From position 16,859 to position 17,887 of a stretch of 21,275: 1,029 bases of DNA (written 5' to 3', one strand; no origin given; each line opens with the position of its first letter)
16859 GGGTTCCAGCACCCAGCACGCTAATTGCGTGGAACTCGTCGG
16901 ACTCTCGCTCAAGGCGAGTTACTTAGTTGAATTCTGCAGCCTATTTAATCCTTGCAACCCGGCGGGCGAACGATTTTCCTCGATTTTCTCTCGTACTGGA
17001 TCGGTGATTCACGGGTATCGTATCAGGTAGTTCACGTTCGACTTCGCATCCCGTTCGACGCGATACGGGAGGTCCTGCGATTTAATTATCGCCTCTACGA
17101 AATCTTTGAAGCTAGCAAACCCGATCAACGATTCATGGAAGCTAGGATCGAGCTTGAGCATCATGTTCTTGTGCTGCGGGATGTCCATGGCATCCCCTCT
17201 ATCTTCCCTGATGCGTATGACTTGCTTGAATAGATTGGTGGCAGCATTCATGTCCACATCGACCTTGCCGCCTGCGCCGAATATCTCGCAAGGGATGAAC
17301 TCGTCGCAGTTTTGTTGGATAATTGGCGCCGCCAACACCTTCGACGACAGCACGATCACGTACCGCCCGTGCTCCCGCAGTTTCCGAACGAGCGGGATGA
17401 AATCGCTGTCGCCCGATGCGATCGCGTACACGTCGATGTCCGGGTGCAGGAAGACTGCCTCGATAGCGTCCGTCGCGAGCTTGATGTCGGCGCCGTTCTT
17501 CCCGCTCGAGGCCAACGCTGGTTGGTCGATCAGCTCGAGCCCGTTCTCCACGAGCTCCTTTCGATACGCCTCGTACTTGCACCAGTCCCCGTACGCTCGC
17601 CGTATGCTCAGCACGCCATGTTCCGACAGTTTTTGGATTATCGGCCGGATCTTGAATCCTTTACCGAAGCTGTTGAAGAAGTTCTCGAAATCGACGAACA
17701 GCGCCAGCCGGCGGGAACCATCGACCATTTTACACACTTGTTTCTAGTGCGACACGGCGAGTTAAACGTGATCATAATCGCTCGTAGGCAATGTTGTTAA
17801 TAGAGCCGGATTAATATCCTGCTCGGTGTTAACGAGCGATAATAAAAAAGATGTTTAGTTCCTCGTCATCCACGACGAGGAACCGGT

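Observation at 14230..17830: Lower-GC island carrying serpin, LRR protein and NYN-LOTUS RNase directly beside the actin gene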

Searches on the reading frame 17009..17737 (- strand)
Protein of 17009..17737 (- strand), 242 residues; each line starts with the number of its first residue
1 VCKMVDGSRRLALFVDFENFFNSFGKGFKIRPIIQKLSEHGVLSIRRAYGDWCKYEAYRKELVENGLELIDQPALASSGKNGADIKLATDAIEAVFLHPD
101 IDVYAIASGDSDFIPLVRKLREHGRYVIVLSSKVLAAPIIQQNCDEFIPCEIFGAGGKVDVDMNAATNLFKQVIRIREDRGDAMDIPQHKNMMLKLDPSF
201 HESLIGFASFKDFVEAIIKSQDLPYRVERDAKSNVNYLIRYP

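Call 4: search_protein_families(library=pfam, proteins=[window:17009-17737:-], max_evalue=0.01)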
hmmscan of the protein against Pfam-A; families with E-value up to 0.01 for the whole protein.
window:17009-17737:- (242 aa): 1 family
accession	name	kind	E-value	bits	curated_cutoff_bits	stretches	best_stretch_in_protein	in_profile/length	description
PF01936.24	NYN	-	2.4e-29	103.1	24.2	1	10-149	1-143/145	NYN domain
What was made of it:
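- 17009..17737 (-): NYN (LK-nuclease) plus LOTUS/OST-HTH RNase, 239-242 aa. The NYN domain covers residues 10-149 (nt 17291-17710). The LOTUS-like winged helix covers about residues 163-240 (nt 17018-17251). PF01936 103 bits (call 4).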

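Call 11: find_homologous_proteins(query=window:17009-17737:-, max_evalue=0.001)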
Query window:17009-17737:- (242 aa): 33 proteins with E <= 0.001 among 398 candidates.
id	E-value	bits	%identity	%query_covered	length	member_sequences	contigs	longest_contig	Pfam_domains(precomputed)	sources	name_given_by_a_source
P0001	2.4e-155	533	100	99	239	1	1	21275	PF01936.25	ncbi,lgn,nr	ncbi:MAG: NYN domain-containing protein [Candidatus Lokiarchaeota archaeon]|nr:NYN domain-containing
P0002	7.8e-127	440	81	98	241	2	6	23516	PF01936.25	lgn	-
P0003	3.5e-126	438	81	98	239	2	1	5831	PF01936.25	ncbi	-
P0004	2.5e-121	422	77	98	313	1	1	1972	PF01936.25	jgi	jgi:uncharacterized protein (TIGR00288 family)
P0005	6.5e-90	319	58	98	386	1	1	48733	PF01936.25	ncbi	-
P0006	2.9e-75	271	53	95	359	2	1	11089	PF01936.25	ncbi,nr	ncbi:NYN domain-containing protein [Candidatus Bathyarchaeota archaeon]|nr:NYN domain-containing pro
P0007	3.6e-53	199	44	93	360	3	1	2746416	PF12872.14,PF01936.25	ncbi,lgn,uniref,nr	ncbi:NYN domain-containing protein [Methanofollis aquaemaris]|uniref:NYN domain-containing protein n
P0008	9.4e-53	197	43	95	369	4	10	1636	PF12872.14,PF01936.25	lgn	-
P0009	1.5e-52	197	44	90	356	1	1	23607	PF01936.25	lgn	-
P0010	2.3e-52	196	43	90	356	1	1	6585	PF01936.25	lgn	-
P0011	3.5e-52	195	43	90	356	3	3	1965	PF01936.25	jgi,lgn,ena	-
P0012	3.9e-45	172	40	92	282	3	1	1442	PF12872.14,PF01936.25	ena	-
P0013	9.3e-34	135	37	88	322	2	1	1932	PF12872.14,PF01936.25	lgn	-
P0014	7.0e-33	132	36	88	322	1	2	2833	PF12872.14,PF01936.25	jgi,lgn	jgi:uncharacterized protein (TIGR00288 family)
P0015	5.9e-32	129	36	88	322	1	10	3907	PF12872.14,PF01936.25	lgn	-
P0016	2.7e-31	127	36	86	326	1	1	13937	PF12872.14,PF01936.25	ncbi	-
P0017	1.1e-28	119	35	87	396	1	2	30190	PF12872.14,PF01936.25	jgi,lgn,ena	-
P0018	5.0e-25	107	33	82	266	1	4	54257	PF01936.25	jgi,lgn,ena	jgi:hypothetical protein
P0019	1.1e-24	105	33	82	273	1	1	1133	PF01936.25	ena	-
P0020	2.2e-24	104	44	55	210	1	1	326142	PF01936.25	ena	-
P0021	4.4e-21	94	32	85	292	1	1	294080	PF01936.25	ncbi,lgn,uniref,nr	ncbi:TIGR00288 family protein [Actinopolyspora alba]|uniref:TIGR00288 family protein n=1 Tax=Actinop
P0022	7.8e-21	93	31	76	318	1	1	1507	PF12872.14,PF01936.25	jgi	jgi:NYN domain/OST-HTH/LOTUS domain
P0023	1.8e-20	92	29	76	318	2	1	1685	PF12872.14,PF01936.25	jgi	jgi:NYN domain/OST-HTH/LOTUS domain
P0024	8.7e-20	89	30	57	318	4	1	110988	PF12872.14,PF01936.25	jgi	jgi:hypothetical protein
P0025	1.4e-19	89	40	48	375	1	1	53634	PF12872.14,PF01936.25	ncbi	-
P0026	2.2e-19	88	28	76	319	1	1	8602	PF12872.14,PF01936.25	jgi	jgi:NYN domain/OST-HTH/LOTUS domain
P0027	1.1e-18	86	27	86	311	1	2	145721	PF12872.14,PF01936.25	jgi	jgi:hypothetical protein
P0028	1.5e-18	85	26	86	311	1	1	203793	PF12872.14,PF01936.25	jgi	jgi:hypothetical protein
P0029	2.0e-18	85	36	66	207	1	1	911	PF12872.14,PF01936.25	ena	-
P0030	1.8e-16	79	31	85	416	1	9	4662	PF12872.14,PF01936.25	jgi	jgi:hypothetical protein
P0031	2.3e-15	75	33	62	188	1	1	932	PF01936.25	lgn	-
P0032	2.5e-9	55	30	86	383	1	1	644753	PF12872.14,PF01936.25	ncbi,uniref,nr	ncbi:NYN domain-containing protein [Inhella sp. 4Y17]|uniref:NYN domain-containing protein n=1 Tax=I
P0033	9.4e-7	47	39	51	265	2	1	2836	PF01936.25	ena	-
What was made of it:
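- On MARF1/Limkain b1 orthologues: No hit named by a source as eukaryotic among the sequence homologues (call 11).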

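Call 13: find_encoding_contigs(protein=P0002, flank=10000, max_places=6)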
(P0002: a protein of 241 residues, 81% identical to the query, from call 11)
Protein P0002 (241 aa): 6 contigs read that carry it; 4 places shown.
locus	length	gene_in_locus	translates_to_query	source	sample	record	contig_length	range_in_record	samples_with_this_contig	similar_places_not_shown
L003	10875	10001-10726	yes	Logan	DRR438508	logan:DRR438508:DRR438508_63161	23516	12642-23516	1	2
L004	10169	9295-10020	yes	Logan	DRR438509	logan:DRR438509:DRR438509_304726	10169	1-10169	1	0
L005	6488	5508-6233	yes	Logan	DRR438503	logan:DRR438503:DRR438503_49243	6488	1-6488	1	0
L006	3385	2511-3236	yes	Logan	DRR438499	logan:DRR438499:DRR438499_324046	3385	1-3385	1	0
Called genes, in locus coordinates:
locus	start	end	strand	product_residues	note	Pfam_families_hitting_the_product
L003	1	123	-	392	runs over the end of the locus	-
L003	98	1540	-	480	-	PF04055:Radical_SAM, PF13186:SPASM (weak)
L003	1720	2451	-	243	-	PF03009:GDPD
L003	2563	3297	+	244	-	-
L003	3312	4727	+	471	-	PF01546:Peptidase_M20, PF07687:M20_dimer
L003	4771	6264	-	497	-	PF13347:MFS_2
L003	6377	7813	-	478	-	PF01555:N6_N4_Mtase (weak)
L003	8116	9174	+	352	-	PF13231:PMT_2 (weak)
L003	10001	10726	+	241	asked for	PF01936:NYN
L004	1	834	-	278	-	?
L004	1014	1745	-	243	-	PF03009:GDPD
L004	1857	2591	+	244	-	-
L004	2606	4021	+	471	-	PF01546:Peptidase_M20, PF07687:M20_dimer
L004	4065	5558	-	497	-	PF13347:MFS_2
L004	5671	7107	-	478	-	PF01555:N6_N4_Mtase (weak)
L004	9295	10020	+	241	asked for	PF01936:NYN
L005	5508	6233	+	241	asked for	PF01936:NYN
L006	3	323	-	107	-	?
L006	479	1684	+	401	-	PF13231:PMT_2 (weak)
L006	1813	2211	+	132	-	-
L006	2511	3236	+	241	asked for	PF01936:NYN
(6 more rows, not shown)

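Call 14: find_encoding_contigs(protein=P0005, flank=10000, max_places=4)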
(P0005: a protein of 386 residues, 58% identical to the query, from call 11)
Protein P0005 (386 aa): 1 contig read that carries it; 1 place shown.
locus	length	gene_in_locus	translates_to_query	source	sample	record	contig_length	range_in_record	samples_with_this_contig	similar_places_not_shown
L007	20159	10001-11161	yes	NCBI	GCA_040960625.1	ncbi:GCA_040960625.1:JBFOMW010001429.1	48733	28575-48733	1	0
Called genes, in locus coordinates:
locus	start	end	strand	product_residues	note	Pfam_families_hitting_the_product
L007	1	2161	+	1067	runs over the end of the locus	PF02384:N6_Mtase, PF20473:MmeI_Mtase, PF07669:Eco57I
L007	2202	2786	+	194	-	PF13676:TIR_2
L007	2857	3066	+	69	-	-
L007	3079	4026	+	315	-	PF17826:DUF5588 (weak), PF07719:TPR_2 (faint), PF13371:TPR_9 (faint), PF13414:TPR_11 (faint), PF13432:TPR_16 (faint), PF14559:TPR_19 (faint), PF23914:TPR_CcmH_CycH (faint), PF00515:TPR_1 (weak), +6 more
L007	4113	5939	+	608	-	PF00004:AAA (weak), PF07728:AAA_5, PF13401:AAA_22 (faint), PF20720:nSTAND3 (weak)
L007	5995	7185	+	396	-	PF10117:McrBC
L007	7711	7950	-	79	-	PF14520:HHH_5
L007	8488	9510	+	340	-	-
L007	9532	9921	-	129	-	-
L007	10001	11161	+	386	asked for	PF01936:NYN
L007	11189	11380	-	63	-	-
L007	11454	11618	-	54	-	-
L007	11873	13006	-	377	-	-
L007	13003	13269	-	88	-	-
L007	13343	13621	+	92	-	-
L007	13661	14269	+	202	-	-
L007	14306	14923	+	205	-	-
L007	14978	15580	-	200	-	-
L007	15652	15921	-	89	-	-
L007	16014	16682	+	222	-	-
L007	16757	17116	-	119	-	-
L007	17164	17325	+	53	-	-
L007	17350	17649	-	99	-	-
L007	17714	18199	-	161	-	PF04073:tRNA_edit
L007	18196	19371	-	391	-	PF04055:Radical_SAM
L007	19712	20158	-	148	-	?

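Call 18: find_encoding_contigs(protein=P0003, flank=10000, max_places=4)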
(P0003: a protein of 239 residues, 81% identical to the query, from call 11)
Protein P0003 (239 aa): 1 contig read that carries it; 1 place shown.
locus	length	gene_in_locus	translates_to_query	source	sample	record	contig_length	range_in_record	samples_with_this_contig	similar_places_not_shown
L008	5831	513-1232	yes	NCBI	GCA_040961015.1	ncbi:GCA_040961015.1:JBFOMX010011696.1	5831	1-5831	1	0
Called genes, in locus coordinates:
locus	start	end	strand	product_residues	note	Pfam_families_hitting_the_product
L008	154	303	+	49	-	-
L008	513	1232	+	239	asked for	PF01936:NYN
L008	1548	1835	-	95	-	-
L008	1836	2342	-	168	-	-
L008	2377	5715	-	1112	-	-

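Call 25: search_protein_families(library=pfam, proteins=[P0005, P0006, P0007, P0004], max_evalue=10)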
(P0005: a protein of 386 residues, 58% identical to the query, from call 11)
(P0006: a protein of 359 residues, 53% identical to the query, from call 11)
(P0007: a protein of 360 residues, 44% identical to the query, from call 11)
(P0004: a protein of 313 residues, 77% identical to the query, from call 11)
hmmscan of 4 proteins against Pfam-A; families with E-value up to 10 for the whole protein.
P0005 (386 aa): 4 families
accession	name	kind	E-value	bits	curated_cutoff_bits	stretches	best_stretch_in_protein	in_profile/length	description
PF01936.24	NYN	-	1.8e-30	106.8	24.2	1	7-146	1-143/145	NYN domain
PF12872.13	OST-HTH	-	0.003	17.8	23.8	1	177-214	18-55/71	OST-HTH/LOTUS domain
PF16664.10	STAC2_u1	-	0.013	16.4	27.8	1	231-292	35-93/126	Unstructured on SH3 and cysteine-rich domain-containing protein 2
PF18475.7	PIN7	-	0.045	14.8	34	1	71-121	54-103/103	PIN domain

P0006 (359 aa): 2 families
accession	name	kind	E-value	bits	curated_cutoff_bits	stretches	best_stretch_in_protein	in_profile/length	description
PF01936.24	NYN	-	1.4e-29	103.9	24.2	1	18-158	1-144/145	NYN domain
PF12872.13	OST-HTH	-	0.012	15.9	23.8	1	173-223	8-52/71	OST-HTH/LOTUS domain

P0007 (360 aa): 4 families
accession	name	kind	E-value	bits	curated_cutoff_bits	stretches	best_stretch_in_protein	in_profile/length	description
PF01936.24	NYN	-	7.8e-34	117.7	24.2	1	8-151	2-144/145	NYN domain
PF12872.13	OST-HTH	-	2e-08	34.4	23.8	1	167-223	6-57/71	OST-HTH/LOTUS domain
PF07848.18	PaaX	-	0.02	15.6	24.8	1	304-343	32-68/70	PaaX-like protein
PF18475.7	PIN7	-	0.1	13.7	34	1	71-125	50-103/103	PIN domain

P0004 (313 aa): 3 families
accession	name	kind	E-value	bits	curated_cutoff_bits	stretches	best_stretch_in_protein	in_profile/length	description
PF01936.24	NYN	-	2.3e-30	106.5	24.2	1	80-219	1-143/145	NYN domain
PF12872.13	OST-HTH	-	0.0006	20.1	23.8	1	253-287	20-55/71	OST-HTH/LOTUS domain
PF18479.7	PIN_11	-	0.14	12.8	26.6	1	83-197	6-115/118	PIN like domain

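Call 27: search_protein_families(library=padloc, proteins=[window:17009-17737:-], max_evalue=0.01)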
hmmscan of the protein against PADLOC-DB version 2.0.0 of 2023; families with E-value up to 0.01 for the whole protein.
window:17009-17737:- (242 aa): 1 family
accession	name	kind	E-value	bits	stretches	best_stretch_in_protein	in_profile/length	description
PDLC01154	NYN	-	6.8e-06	23.7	1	82-150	230-295/310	"LabA-like protein, NYN family nuclease"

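Call 28: search_protein_families(library=ncbifam, proteins=[window:17009-17737:-], max_evalue=0.01)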
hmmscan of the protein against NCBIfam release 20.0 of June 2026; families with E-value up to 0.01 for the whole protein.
window:17009-17737:- (242 aa): 1 family
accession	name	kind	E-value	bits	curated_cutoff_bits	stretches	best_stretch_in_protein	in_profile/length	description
TIGR00288.1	TIGR00288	hypoth_equivalog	6.2e-10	39.1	178.45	1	6-142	20-147/160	TIGR00288 family NYN domain-containing protein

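Call 29: find_related_loci(query=A1, collection=genome_contigs, flank=10000)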
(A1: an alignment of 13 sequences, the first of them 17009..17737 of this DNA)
Query A1 (242 aa) in genome_contigs; peptide patterns used: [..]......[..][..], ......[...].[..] (x = any residue, [..] = any of these).
600 stretches matched a pattern (row limit reached: there are more); 578 encode a relative of the query (tblastn E <= 1e-3); the best 80 are kept; 80 distinct loci.
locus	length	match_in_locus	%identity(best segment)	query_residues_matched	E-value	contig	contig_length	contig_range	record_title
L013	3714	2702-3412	43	3-231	2e-58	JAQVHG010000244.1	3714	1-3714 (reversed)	MAG: Methanofollis sp. isolate STE_20 NODE_82876_length_3714_cov_3.436019_Sandtown_E, whole genome shotgun sequence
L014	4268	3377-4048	35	6-221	7e-44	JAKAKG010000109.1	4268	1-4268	MAG: Acidobacteria bacterium isolate WY4.bin4 NODE_27930_length_4268_cov_4.677373, whole genome shotgun sequence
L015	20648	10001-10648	35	6-214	8e-43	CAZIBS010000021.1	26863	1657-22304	MAG TPA_asm: uncultured Thermoanaerobaculia bacterium isolate SRP128015_co2_300 genome assembly, contig: NODE_716_length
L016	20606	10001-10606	39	11-215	8e-42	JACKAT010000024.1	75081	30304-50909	MAG: Anaerolineales bacterium isolate HK-STAS-CHLO-2 HK-STAS-CHLO-2_24, whole genome shotgun sequence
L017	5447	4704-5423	37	10-239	4e-40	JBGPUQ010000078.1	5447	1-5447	MAG: Nitrospiria bacterium isolate OBJ1_062018_110_4 k141_2678985_length_5447_cov_25.4191, whole genome shotgun sequence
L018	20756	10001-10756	35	2-235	8e-40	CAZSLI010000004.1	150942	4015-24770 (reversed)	MAG TPA_asm: uncultured Eubacteriales bacterium isolate binchicken_co152_201 genome assembly, contig: NODE_96_length_150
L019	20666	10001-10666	35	10-217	1e-39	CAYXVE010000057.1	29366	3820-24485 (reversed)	MAG TPA_asm: uncultured Bacteroidia bacterium isolate SRP141376_co3_83 genome assembly, contig: NODE_4151_length_29366_c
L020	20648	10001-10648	34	10-220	1e-38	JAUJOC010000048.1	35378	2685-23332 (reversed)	MAG: Abditibacteriaceae bacterium isolate YX2bin8 opera_contig_1691, whole genome shotgun sequence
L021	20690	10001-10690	37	9-215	1e-38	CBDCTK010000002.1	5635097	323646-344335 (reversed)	MAG: Candidatus Poribacteria bacterium isolate 5e1f03a3-4ce1-415a-a4c9-4ecbe52226bd genome assembly, contig: contig_2, w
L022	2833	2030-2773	31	10-217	2e-38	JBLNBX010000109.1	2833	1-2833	MAG: bacterium isolate MAG140 PRJNA950955_bin46_renamed_108, whole genome shotgun sequence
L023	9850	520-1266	32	11-220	2e-38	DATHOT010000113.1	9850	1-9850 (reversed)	MAG TPA_asm: Bryobacteraceae bacterium isolate SMAG_U12691 k141_3805108, whole genome shotgun sequence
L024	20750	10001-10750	31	11-221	8e-38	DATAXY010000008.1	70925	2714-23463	MAG TPA_asm: Bryobacteraceae bacterium isolate SMAG_U5665 k141_1482952, whole genome shotgun sequence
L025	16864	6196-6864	35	9-217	6e-38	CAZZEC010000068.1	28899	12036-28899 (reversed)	MAG TPA_asm: uncultured Bacteroidia bacterium isolate SRP128890_co1_232 genome assembly, contig: NODE_2760_length_28899_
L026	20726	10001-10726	33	11-220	8e-38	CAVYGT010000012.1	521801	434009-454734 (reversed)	MAG: Terriglobia bacterium isolate MFD05377.bin.1.65 genome assembly, contig: contig_70503, whole genome shotgun sequenc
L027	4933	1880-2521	33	10-218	1e-37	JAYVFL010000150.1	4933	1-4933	MAG: Abditibacterium sp. isolate GL44_UP_concoct_128_sub GL44_UP_concoct_128_sub_149, whole genome shotgun sequence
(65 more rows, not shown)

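Call 43: search_solved_structures(query=window:17009-17737:-, max_evalue=0.01)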
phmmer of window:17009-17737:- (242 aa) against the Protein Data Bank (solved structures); distinct sequences matched with E-value up to 0.01: 1.
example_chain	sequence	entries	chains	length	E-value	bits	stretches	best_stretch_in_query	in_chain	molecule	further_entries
2qip_A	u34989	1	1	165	0.0048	19.8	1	62-148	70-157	Protein of unknown function VPA0982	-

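Call 47: predict_structure(alignment_id=A1)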
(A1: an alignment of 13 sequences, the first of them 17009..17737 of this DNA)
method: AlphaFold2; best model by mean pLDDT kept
length: 242 residues; sequences in the alignment: 13
mean_pLDDT: 83.9   pTM: 0.61
mean pLDDT of the five models: 83.9, 83.9, 83.3, 82.5, 82.0
residues with pLDDT >= 90: 122; 70-90: 88; 50-70: 17; < 50: 15
segments of 3 or more residues with pLDDT < 50: 1-5, 76-79, 155-160
pLDDT, mean of each block of 10 residues (from residue 1): 54 91 74 90 93 87 92 60 84 94 90 88 94 76 88 52 83 94 91 83 82 93 92 88 77
secondary structure, 60 per line:
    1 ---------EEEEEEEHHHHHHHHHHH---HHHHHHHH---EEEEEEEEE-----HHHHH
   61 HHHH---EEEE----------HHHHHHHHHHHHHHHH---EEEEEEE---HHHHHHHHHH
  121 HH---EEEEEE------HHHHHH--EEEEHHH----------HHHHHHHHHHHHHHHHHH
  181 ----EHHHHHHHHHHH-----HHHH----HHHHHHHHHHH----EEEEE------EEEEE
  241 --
elements in order: E10-16 H17-27 H31-38 E42-50 H56-64 E68-71 H82-97 E101-107 H111-122 E126-131 H138-143 E146-149 H163-180 H186-196 H202-205 H210-220 E225-229 E236-240
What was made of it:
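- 17009..17737 (-): Model pLDDT 84 with helix-helix-short helix-helix-strand-strand topology (call 47).
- On NYN/LK-nuclease plus LOTUS (OST-HTH) proteins: The predicted topology fits a winged helix with an insert helix (call 47).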

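Call 52: fold_search(model_id=the predicted structure, library=pdb)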
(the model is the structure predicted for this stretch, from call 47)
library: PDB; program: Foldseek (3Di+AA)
matches with E <= 10: 1849; with E <= 0.001: 7
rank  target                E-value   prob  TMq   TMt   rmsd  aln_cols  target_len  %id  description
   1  2qip                  3.8e-10  1.00  0.53  0.78   2.7       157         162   22  Crystal structure of a protein of unknown function VPA0982 from Vibrio parahaemolyticus RIMD 2210633 (released 2007-07-24)
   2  5yaa_C                7.2e-08  1.00  0.54  0.84   2.2       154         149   21  Crystal structure of Marf1 NYN domain from Mus musculus (released 2018-10-03)
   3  6fdl_B                2.7e-07  1.00  0.52  0.82   2.5       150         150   21  Crystal structure of the NYN domain of human MARF1 (released 2018-11-07)
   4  5yaa_D                5.8e-07  1.00  0.53  0.84   2.3       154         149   21  Crystal structure of Marf1 NYN domain from Mus musculus (released 2018-10-03)
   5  6fdl_A                2.1e-06  1.00  0.50  0.76   2.6       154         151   21  Crystal structure of the NYN domain of human MARF1 (released 2018-11-07)
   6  5yaa_A                2.3e-06  1.00  0.54  0.84   2.3       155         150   21  Crystal structure of Marf1 NYN domain from Mus musculus (released 2018-10-03)
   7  7z3s                  4.5e-04  1.00  0.29  0.25   5.9       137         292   17  CRYSTAL STRUCTURE of PheF from Geobacillus stearothermophilus (released 2023-01-11)
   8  4g65_B                1.3e-03  1.00  0.33  0.19   4.7       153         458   14  Potassium transporter peripheral membrane component (trkA) from Vibrio vulnificus (released 2012-08-15)
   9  7x2y_B                1.3e-03  1.00  0.29  0.22   5.2       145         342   16  Crystal Structure of cis-4,5-dihydrodiol phthalate dehydrogenase in complex with NAD+ and 3-Hydroxybenzoate (released 2022-09-14)
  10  7wzd_A                1.5e-03  1.00  0.29  0.22   5.3       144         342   17  Crystal Structure of cis-4,5-dihydrodiol phthalate dehydrogenase from Comamonas testosteroni KF1 (released 2022-09-14)
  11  1gcu                  1.7e-03  0.99  0.30  0.26  11.3       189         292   12  CRYSTAL STRUCTURE OF RAT BILIVERDIN REDUCTASE AT 1.4 A (released 2001-02-08)
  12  6nor_B                1.8e-03  0.99  0.32  0.24  11.4       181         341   12  Crystal structure of GenD2 from gentamicin A biosynthesis in complex with NAD (released 2019-05-15)
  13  4pg6_A                1.9e-03  0.99  0.29  0.20   6.3       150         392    9  Crystal structure of S. aureus Homoserine Dehydrogenase at pH7.0 (released 2015-05-13)
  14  7x1x_A                2.0e-03  0.99  0.29  0.22   5.3       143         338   17  Crystal Structure of cis-4,5-dihydrodiol phthalate dehydrogenase in complex with NAD+ (released 2022-09-14)
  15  8ih7_D                2.2e-03  0.99  0.30  0.25   6.7       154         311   15  AmnG-AmnH complex (released 2024-02-28)
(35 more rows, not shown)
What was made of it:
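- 17009..17737 (-): Foldseek matches 2qip (E = 3.8e-10) and the MARF1 NYN domain (E = 7e-8) (call 52).
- On NYN/LK-nuclease plus LOTUS (OST-HTH) proteins: The fold matches 2qip and the MARF1 NYN domain, with target-normalised TM-scores of 0.78-0.84 (call 52).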

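Call 53: search_solved_structures(query=A1, max_evalue=1)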
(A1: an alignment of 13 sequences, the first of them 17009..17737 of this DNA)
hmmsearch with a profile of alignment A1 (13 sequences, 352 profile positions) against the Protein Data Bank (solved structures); distinct sequences matched with E-value up to 1: 7.
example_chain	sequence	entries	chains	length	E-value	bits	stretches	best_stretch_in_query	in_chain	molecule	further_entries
2qip_A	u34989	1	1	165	4.7e-16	61.9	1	1-153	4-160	Protein of unknown function VPA0982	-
2kzv_A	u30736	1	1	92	0.0095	18.2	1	170-219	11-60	Uncharacterized protein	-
2kpm_A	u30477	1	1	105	0.012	17.8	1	172-221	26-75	Uncharacterized protein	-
6fdl_A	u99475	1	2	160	0.014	17.6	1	75-158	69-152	Meiosis regulator and mRNA stability factor 1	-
5yaa_A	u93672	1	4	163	0.016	17.4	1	75-157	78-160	Meiosis regulator and mRNA stability factor 1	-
3ipc_A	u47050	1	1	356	0.96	11.6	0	110-148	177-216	ABC transporter, substrate binding protein (Amino acid)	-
3ip5_A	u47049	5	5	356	0.96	11.6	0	110-148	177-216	ABC transporter, substrate binding protein (Amino acid)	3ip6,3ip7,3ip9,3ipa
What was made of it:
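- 17009..17737 (-): The family profile hits 2kpm and 2kzv at E about 0.01 (call 53).
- On NYN/LK-nuclease plus LOTUS (OST-HTH) proteins: The family profile hits the reference LOTUS structure 2kpm at E = 0.012 (call 53).
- On MARF1/Limkain b1 orthologues: The family profile scores 2qip at E = 4.7e-16 and MARF1 at E = 0.014 (call 53).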
